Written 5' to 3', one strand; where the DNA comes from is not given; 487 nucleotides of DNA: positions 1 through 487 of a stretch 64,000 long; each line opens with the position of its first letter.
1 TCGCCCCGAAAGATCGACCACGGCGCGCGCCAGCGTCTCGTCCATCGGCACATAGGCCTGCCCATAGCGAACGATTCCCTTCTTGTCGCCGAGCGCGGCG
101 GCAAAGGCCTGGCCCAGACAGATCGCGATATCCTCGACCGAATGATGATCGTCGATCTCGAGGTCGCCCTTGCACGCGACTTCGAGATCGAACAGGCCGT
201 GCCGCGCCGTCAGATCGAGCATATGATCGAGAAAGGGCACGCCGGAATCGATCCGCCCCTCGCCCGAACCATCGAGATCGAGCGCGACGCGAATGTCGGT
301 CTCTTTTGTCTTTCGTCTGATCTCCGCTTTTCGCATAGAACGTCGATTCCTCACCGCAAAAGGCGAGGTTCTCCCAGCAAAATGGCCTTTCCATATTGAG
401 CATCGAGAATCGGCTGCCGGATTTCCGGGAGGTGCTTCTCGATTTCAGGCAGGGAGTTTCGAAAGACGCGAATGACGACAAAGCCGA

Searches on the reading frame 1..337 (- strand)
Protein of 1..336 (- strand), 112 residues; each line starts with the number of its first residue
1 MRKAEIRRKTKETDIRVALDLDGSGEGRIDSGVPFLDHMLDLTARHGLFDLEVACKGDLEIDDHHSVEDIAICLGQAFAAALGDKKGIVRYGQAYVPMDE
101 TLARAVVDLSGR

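Call 3: search_protein_families(library=pfam, proteins=[window:1-337:-], max_evalue=0.01)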
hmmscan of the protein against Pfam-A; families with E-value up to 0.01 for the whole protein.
window:1-337:- (112 aa): 0 families

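Call 4: search_protein_families(library=ncbifam, proteins=[window:1-337:-], max_evalue=0.01)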
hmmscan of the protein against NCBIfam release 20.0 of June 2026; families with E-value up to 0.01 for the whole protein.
window:1-337:- (112 aa): 0 families

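Call 6: search_protein_families(library=pfam, proteins=[window:1-336:-], max_evalue=10)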
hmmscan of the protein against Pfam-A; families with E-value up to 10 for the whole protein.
window:1-336:- (112 aa): 2 families
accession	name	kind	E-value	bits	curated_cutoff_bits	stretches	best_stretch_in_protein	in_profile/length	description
PF00475.24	IGPD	-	3.2e-39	134.7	27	1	32-112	2-82/144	Imidazoleglycerol-phosphate dehydratase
PF09160.16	FimH_man-bind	-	0.17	12.1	25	1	52-109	38-92/145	FimH, mannose binding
